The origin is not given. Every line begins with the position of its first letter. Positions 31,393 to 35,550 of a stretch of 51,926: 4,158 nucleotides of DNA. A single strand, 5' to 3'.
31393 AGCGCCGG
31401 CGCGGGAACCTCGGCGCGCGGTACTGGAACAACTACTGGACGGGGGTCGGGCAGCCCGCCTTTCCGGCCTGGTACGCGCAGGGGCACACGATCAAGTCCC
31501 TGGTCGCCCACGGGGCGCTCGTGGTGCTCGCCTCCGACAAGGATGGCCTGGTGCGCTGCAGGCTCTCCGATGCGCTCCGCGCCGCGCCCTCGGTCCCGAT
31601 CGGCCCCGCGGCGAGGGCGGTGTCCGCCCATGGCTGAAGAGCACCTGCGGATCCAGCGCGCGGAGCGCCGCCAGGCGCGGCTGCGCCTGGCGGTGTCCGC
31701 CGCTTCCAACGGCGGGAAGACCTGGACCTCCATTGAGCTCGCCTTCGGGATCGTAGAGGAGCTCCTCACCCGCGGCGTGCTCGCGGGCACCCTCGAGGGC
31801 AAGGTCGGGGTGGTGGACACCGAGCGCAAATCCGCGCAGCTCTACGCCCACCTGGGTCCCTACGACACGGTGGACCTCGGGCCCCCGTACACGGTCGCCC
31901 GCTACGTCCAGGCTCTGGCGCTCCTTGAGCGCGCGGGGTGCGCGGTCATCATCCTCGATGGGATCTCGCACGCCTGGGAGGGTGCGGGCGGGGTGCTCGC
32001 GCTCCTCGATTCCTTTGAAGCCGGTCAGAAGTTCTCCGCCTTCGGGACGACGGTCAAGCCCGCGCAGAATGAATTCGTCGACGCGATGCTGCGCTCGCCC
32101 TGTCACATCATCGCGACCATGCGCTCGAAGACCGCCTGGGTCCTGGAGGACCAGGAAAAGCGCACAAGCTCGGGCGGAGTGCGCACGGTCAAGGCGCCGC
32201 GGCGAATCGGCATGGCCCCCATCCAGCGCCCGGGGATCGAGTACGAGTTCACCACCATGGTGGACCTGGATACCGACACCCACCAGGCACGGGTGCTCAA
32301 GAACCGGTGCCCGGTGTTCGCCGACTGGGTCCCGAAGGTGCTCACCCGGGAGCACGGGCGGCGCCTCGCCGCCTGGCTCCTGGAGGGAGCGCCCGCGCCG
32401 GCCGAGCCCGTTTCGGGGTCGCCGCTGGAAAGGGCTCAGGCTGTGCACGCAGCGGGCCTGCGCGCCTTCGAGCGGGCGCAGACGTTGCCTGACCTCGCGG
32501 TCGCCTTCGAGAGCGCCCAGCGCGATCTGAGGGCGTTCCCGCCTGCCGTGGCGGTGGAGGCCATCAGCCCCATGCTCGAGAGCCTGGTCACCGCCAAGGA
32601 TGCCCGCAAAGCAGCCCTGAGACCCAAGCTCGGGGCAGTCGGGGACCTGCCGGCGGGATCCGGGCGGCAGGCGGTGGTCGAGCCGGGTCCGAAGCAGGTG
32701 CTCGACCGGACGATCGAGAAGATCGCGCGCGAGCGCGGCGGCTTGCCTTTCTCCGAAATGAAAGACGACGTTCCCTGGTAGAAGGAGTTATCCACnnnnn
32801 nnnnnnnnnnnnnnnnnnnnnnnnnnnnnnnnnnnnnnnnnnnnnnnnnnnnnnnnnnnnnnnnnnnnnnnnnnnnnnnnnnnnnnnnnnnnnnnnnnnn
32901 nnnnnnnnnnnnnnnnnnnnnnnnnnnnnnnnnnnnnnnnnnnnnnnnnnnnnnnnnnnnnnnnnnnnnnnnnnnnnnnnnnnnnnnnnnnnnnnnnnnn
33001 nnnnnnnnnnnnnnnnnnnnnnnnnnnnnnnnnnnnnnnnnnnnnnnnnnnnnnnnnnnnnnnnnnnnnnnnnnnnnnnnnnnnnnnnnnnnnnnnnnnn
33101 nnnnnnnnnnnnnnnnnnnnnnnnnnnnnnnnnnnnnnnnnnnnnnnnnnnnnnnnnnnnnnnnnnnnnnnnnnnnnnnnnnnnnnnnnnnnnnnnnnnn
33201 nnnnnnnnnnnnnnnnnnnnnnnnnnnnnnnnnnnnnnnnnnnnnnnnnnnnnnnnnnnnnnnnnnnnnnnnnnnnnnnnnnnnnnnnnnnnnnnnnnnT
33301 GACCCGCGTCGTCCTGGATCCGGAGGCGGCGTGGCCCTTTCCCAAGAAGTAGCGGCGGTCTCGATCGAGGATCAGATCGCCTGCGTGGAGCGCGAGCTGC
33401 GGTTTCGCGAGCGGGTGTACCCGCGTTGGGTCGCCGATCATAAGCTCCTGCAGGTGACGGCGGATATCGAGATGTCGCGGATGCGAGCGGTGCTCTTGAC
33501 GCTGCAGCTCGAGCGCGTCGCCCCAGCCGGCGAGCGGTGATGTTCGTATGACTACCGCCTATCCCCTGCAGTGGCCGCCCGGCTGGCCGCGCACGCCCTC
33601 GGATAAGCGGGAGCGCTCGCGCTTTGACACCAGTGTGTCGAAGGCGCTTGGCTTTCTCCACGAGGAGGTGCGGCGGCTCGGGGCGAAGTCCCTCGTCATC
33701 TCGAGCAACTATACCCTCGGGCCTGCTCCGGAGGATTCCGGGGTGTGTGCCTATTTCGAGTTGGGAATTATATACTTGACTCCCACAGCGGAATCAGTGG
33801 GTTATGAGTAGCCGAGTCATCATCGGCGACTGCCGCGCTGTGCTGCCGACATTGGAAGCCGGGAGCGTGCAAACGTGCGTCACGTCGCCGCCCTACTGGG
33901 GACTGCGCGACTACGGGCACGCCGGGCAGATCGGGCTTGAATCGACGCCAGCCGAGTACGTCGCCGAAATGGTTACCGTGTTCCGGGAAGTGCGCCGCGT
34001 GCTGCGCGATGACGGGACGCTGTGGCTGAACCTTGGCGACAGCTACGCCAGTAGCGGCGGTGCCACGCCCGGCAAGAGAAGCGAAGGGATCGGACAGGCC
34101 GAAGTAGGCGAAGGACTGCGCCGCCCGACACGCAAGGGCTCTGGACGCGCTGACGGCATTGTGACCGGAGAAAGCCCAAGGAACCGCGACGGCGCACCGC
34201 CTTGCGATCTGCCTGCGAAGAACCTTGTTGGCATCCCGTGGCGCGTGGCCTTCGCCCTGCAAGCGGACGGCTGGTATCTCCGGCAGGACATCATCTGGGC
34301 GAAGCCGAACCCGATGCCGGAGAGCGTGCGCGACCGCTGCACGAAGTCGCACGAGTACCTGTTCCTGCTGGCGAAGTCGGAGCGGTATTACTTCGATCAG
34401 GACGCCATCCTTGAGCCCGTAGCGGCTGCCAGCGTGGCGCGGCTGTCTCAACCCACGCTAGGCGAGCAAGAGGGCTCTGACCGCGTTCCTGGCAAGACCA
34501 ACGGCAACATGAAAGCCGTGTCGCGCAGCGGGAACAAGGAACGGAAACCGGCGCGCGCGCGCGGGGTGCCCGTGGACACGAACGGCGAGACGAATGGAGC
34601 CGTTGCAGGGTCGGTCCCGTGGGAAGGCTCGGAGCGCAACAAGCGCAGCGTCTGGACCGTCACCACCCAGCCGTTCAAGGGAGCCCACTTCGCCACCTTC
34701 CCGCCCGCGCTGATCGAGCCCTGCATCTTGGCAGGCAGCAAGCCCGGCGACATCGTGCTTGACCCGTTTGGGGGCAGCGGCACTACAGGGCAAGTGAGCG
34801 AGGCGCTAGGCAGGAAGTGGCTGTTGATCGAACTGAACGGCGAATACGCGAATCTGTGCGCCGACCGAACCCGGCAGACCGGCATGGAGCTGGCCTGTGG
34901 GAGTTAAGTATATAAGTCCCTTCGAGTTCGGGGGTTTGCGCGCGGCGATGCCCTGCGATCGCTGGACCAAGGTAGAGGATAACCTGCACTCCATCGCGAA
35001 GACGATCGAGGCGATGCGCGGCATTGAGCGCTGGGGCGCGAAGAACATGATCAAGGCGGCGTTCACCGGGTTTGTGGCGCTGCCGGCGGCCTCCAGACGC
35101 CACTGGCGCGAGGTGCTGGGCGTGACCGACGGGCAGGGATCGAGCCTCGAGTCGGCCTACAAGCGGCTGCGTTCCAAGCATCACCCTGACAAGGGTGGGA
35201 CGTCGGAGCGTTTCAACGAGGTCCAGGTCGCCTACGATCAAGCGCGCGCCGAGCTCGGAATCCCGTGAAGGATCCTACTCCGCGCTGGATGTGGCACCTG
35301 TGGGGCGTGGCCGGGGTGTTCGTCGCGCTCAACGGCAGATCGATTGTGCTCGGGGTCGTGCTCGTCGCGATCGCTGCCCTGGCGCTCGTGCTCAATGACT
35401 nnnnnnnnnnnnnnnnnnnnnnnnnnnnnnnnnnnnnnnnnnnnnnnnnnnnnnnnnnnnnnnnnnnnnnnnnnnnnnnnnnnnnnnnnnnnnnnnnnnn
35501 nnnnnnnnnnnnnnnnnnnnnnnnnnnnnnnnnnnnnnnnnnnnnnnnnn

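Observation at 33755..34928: Transposase-less TIR/TSD cassette whose only cargo is a DNA methyltransferase, inserted in frame into a phage gene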

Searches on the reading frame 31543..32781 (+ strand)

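Call 54: search_protein_families(library=phrogs, proteins=[window:31543-32781:+], max_evalue=0.00001)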
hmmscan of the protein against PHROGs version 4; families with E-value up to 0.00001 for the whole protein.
window:31543-32781:+ (412 aa): 1 family
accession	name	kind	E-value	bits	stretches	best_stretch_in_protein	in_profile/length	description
phrog_1366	-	unknown function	4.6e-63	214.6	1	35-289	3-241/307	-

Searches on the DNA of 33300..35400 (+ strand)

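Call 8: search_dna_similar(query=window:33300-35400:+, collection=phages, mode=distant, max_rows=30)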
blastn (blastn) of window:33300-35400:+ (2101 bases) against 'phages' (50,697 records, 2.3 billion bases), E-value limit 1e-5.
Records with a match: 163; places in all: 163; records where one place covers at least 80% of the query: 0.
Best place of each record, by identity: 80-90% 2; 60-80% 161.
By first word of the organism name: Mycobacterium 64; Burkholderia 28; Gordonia 24; Pseudomonas 14; Dickeya 6; Serratia 5; Microcystis 4; Bacteriophage 3; Shewanella 2; Bordetella 2; and 7 more.
By host as written in the record: Mycobacterium smegmatis mc2 155 32; Burkholderia sp. 19; - 18; Gordonia terrae 3612 17; Mycobacterium smegmatis mc#155 8; Mycolicibacterium smegmatis MC2 155 4; Dickeya solani MK10 4; Gordonia terrae CAG3 3; and 43 more.
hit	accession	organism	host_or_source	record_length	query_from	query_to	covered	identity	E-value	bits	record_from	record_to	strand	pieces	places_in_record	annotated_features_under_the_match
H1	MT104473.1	Pseudomonas phage MR13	-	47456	565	1475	36%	70.8%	1e-42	328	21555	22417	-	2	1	hypothetical protein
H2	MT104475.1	Pseudomonas phage MR15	-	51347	565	1475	36%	70.8%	1e-42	328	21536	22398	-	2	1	DNA modification methylase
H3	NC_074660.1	Pseudomonas phage MR15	-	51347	565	1475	36%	70.8%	1e-42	328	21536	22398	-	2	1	DNA modification methylase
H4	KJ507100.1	Pseudomonas phage phiPSA1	Pseudomonas syringae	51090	565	1487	26%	77.4%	2e-39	425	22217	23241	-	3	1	DNA methyltransferase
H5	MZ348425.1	Pseudomonas phage psageB2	soil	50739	565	1487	26%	77.4%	2e-39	425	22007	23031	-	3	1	putative DNA methyltransferase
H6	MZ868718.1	Pseudomonas phage psageK9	Pseudomonas syringae pv. actinidiae K7#8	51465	565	1487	26%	77.4%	2e-39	425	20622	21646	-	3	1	hypothetical protein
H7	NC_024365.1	Pseudomonas phage phiPSA1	Pseudomonas syringae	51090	565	1487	26%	77.4%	2e-39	425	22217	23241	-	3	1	DNA methyltransferase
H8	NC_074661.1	Pseudomonas phage psageK9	Pseudomonas syringae pv. actinidiae K7#8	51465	565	1487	26%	77.4%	2e-39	425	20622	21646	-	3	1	hypothetical protein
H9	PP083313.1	Pseudomonas phage PSA-2T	Pseudomonas syringae pv. actinidiae ...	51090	565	1487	26%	77.4%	2e-39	425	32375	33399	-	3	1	DNA methyltransferase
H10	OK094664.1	Shewanella phage vB_Sb_QDWS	Shewanella baltica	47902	525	1497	27%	74.0%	3e-49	370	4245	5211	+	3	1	DNA cytosine methylase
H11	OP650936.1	Hujiaoplasma phage zrk29-1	Tenericutes bacterium zrk29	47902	525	1497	27%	74.0%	3e-49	370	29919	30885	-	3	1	record has no annotation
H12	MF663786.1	Bordetella phage vB_BbrM_PHB04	Bordetella bronchiseptica 4715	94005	565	1496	25%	79.0%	8e-44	453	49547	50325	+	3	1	site-specific DNA-methytransferase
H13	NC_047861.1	Bordetella phage vB_BbrM_PHB04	Bordetella bronchiseptica 4715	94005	565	1496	25%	79.0%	8e-44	453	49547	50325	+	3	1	DNA methyltransferase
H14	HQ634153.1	Salicola phage CGphi29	Salicola sp. M5 MPN 10^-2 23B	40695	577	1487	24%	78.9%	6e-46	439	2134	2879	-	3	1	DNA methylase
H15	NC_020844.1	Salicola phage CGphi29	Salicola sp. M5 MPN 10^-2 23B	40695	577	1487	24%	78.9%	6e-46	439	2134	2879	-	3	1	DNA methyltransferase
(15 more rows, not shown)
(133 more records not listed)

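Call 9: search_dna_similar(query=window:33755-34928:+, collection=plasmids, mode=distant, max_rows=30)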
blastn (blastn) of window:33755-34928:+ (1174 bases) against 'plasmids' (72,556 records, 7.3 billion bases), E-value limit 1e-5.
Records with a match: 79; places in all: 81; records where one place covers at least 80% of the query: 0.
Best place of each record, by identity: 80-90% 2; 60-80% 77.
By first word of the organism name: Xanthomonas 32; Klebsiella 9; Burkholderia 5; Streptomyces 3; Aeromonas 3; Mycobacterium 3; Enterobacter 2; Serratia 2; Pseudomonas 2; Mycolicibacterium 2; and 16 more.
By predicted mobility (MOB-suite, as given by PLSDB): conjugative 32; non-mobilizable 25; mobilizable 22.
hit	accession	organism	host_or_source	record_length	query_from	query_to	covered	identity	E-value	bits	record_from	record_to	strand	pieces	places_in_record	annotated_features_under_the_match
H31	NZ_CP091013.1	Burkholderia cenocepacia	-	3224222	70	1041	48%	72.6%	2e-36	334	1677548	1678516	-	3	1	none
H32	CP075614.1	Streptomyces sp. JCM17656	soil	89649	66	663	51%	65.5%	2e-17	100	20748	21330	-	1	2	site-specific DNA-methyltransferase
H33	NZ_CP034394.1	Herbaspirillum seropedicae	Homo sapiens,sputum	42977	120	1035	45%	73.8%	2e-34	312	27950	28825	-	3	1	site-specific DNA-methyltransferase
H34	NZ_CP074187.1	Raoultella planticola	lake water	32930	125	1014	41%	73.5%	1e-18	276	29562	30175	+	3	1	site-specific DNA-methyltransferase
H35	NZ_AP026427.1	Klebsiella quasipneumoniae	-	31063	125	1014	41%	73.5%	1e-18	276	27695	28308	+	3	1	site-specific DNA-methyltransferase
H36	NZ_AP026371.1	Aeromonas caviae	-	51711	125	1014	41%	73.5%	1e-18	276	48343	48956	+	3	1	site-specific DNA-methyltransferase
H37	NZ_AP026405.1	Aeromonas caviae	-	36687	125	1014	41%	73.5%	1e-18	276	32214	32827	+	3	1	site-specific DNA-methyltransferase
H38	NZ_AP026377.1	Aeromonas caviae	-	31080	125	1014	41%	73.5%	1e-18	276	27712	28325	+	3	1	site-specific DNA-methyltransferase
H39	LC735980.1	Enterobacter roggenkampii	-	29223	125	1014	41%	73.5%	1e-18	276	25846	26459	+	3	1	hypothetical protein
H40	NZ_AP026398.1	Klebsiella quasipneumoniae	-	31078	125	1014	41%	73.5%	1e-18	276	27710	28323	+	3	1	site-specific DNA-methyltransferase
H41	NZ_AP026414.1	Klebsiella quasipneumoniae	-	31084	125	1014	41%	73.5%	1e-18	276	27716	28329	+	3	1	site-specific DNA-methyltransferase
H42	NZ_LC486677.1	Serratia marcescens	-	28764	125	1014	41%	73.5%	1e-18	276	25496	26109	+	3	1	site-specific DNA-methyltransferase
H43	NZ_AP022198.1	Klebsiella sp. WP7-S18-CRE-03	-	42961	125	1014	41%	73.5%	1e-18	276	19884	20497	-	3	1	site-specific DNA-methyltransferase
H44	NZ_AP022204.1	Klebsiella sp. WP7-S18-ESBL-04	-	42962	125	1014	41%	73.5%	1e-18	276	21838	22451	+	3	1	site-specific DNA-methyltransferase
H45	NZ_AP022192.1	Klebsiella sp. WP7-S18-CRE-02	-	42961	125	1014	41%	73.5%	1e-18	276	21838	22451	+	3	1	site-specific DNA-methyltransferase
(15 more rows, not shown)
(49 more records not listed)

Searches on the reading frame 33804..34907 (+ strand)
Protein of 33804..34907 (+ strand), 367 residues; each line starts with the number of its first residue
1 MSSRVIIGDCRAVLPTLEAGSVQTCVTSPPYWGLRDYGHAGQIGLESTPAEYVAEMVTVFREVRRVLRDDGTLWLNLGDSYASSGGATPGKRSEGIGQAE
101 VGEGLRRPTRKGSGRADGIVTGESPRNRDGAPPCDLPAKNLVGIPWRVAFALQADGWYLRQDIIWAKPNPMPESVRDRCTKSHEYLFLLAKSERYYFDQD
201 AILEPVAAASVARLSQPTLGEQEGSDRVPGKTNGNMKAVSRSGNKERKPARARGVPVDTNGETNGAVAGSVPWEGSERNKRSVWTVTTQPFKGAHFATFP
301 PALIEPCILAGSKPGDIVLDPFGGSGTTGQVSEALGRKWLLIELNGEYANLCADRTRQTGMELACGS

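Call 7: search_protein_families(library=pfam, proteins=[window:33804-34907:+], max_evalue=0.01)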
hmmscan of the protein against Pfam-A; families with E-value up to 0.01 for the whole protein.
window:33804-34907:+ (367 aa): 1 family
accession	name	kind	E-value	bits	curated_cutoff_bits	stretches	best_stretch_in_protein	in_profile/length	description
PF01555.25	N6_N4_Mtase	-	4.4e-51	174.4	26.7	1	22-351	1-218/221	DNA methylase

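Call 30: find_encoding_contigs(protein=window:33804-34907:+, flank=6000, max_places=10)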
Protein window:33804-34907:+ (367 aa): 1 contig read that carries it; 1 place shown.
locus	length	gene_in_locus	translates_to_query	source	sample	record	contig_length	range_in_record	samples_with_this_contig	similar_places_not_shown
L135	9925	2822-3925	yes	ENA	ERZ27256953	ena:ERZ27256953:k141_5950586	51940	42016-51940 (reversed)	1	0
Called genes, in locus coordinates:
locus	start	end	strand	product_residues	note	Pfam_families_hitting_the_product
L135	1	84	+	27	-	?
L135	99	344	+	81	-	-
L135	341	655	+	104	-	-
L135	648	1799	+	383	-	-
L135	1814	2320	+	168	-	-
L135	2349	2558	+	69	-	-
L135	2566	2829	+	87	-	-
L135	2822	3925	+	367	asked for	PF01555:N6_N4_Mtase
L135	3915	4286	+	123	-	PF00226:DnaJ (weak)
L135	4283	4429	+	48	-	-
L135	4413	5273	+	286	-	PF07505:DUF5131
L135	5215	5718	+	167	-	PF13392:HNH_3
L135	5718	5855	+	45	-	-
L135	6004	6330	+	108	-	-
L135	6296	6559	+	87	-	-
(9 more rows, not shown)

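Call 56: search_solved_structures(query=window:33804-34904:+, max_evalue=0.001)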
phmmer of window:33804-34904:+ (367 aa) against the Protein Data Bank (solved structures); distinct sequences matched with E-value up to 0.001: 12.
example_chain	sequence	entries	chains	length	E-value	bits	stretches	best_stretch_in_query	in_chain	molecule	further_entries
6pbd_A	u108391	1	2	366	4.2e-20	75.2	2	293-351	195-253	Modification methylase CcrMI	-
2zie_A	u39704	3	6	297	4.3e-18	68.6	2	4-80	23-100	Putative modification methylase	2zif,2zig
8s9m_A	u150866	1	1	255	5.2e-13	51.9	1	281-355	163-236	DNA cytosine-N4 methyltransferase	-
8s9n_A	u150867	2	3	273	6.9e-13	51.5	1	281-355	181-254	DNA cytosine-N4 methyltransferase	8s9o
1g60_A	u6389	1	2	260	1.4e-12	50.5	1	263-351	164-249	Adenine-specific Methyltransferase MboIIA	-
1boo_A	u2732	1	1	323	2.9e-12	49.5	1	291-355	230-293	PROTEIN (N-4 CYTOSINE-SPECIFIC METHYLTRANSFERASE PVU II)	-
9c3u_A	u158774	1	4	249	8.6e-11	44.6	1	273-355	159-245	Methyltransferase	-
8urk_A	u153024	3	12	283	9.1e-11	44.5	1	273-357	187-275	Methyltransferase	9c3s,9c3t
5hfj_A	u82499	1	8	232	4.8e-10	42.1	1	300-352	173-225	Adenine specific DNA methyltransferase (DpnA)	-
5hek_A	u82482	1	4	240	5e-10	42.1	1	299-353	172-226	Adenine specific DNA methyltransferase (DpnA)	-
1eg2_A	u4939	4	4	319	1.1e-08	37.6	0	292-339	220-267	MODIFICATION METHYLASE RSRI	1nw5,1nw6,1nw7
1nw8_A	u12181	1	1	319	1.7e-08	37.1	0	292-339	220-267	MODIFICATION METHYLASE RSRI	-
